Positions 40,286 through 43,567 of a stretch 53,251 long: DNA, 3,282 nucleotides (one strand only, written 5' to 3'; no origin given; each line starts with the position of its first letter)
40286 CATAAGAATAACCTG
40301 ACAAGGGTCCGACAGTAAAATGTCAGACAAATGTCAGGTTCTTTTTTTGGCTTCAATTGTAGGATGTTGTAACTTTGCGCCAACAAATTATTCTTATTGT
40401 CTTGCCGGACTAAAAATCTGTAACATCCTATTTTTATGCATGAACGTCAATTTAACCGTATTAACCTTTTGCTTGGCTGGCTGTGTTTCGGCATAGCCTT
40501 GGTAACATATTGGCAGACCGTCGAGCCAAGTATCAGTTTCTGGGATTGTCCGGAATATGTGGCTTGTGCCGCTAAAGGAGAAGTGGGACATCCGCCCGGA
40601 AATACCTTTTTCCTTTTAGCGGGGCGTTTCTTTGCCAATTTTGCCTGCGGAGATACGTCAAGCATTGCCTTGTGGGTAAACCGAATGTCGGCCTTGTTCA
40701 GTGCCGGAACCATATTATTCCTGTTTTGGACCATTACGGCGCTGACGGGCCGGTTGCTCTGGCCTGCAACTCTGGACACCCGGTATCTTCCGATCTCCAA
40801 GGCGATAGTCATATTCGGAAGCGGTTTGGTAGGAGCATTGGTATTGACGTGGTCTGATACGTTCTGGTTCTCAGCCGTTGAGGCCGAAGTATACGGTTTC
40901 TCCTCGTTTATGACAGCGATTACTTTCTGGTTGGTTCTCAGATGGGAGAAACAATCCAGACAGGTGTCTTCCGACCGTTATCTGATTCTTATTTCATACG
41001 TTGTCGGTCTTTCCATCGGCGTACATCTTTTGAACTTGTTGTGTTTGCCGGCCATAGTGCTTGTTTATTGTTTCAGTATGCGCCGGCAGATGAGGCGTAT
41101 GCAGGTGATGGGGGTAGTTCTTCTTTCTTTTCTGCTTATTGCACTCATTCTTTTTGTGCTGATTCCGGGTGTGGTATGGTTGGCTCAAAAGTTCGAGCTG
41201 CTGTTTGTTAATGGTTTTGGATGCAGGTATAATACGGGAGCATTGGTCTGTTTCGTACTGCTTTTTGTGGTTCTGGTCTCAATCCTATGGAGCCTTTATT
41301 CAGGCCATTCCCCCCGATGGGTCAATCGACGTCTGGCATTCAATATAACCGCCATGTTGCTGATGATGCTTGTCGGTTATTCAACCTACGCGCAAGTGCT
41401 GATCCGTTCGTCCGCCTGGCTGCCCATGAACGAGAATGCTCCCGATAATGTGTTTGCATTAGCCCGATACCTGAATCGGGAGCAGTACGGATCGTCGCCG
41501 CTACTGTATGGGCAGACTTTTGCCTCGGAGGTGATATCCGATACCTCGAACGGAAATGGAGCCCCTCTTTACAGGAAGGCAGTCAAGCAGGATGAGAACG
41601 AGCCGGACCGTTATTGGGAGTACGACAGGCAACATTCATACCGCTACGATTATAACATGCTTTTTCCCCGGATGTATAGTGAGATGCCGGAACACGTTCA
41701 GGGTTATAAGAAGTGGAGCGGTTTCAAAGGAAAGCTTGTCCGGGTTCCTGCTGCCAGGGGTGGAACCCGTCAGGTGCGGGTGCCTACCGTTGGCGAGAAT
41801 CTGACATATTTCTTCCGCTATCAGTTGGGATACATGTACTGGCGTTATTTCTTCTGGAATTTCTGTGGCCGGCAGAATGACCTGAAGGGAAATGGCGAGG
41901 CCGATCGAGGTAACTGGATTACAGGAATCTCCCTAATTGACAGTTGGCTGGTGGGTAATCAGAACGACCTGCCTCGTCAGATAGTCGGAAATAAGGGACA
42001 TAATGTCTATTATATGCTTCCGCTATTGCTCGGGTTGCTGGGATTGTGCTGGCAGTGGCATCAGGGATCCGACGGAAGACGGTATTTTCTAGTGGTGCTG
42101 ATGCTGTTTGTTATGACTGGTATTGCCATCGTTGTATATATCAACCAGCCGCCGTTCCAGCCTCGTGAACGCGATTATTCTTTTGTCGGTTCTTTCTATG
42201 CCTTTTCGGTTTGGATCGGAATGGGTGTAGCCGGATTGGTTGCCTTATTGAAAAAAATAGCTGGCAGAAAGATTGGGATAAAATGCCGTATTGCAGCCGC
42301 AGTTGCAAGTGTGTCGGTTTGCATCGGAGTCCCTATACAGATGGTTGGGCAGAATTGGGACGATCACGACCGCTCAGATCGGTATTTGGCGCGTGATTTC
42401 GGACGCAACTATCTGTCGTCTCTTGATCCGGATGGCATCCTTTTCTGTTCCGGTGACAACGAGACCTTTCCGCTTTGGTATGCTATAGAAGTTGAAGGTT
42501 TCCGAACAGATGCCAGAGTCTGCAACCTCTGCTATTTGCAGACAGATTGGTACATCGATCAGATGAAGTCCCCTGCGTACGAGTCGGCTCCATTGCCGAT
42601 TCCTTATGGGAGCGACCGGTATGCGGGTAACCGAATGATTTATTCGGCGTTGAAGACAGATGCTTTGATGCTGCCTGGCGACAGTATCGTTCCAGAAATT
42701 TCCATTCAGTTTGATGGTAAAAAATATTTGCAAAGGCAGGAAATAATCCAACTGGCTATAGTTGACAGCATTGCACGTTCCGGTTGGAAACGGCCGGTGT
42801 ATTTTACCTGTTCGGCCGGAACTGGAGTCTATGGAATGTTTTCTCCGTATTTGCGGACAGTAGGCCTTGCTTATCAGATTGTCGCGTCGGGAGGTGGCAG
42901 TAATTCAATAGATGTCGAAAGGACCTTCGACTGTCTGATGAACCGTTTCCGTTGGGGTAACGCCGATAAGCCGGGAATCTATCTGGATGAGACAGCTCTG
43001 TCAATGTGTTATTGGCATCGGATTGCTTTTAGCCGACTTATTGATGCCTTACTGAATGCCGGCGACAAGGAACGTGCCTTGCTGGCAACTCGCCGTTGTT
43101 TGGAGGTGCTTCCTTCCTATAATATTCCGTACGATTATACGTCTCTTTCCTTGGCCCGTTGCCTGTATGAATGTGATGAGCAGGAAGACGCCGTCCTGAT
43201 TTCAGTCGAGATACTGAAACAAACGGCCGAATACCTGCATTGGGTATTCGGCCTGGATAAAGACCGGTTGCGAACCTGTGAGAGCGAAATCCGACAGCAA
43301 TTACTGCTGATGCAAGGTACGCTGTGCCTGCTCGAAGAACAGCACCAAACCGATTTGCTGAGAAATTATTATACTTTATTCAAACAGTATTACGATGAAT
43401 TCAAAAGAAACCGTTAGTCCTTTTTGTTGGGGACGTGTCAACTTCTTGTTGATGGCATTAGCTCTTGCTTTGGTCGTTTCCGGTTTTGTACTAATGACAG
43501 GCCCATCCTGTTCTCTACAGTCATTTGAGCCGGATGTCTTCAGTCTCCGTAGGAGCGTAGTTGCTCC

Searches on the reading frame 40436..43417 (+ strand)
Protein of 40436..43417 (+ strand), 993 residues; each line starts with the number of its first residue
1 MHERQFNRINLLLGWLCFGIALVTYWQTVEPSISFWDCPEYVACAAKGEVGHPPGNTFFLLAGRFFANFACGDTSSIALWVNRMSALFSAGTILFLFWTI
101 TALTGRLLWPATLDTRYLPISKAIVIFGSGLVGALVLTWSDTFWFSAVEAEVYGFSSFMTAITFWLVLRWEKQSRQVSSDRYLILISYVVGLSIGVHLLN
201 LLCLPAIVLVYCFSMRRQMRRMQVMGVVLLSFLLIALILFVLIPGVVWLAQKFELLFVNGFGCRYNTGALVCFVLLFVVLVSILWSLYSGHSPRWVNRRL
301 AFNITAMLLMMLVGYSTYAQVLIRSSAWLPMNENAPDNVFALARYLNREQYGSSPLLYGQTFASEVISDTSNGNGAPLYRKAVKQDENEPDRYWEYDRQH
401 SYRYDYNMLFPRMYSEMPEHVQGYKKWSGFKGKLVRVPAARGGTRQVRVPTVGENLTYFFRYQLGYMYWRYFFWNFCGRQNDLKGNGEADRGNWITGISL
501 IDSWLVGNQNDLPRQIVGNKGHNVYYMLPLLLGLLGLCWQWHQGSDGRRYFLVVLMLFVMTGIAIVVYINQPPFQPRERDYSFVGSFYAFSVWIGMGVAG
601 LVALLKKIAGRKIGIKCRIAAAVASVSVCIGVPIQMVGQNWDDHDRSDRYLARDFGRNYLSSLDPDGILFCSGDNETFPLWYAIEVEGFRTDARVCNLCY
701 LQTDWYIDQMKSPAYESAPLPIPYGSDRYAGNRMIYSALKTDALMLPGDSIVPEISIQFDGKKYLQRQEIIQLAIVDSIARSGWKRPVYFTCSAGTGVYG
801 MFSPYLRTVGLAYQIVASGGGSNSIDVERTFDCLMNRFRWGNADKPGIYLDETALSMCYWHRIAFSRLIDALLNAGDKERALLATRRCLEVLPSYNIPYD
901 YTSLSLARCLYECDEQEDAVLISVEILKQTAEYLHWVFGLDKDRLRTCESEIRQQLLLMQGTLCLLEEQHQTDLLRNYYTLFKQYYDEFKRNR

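Call 11: search_protein_families(library=pfam, proteins=[window:40436-43417:+])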
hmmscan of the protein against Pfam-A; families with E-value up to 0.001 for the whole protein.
window:40436-43417:+ (993 aa): 1 family
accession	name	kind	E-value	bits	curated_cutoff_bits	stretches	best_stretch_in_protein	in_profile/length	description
PF11028.14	TMEM260-like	-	1.4e-64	217.6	24.2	1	37-216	1-175/179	Protein O-mannosyl-transferase TMEM260-like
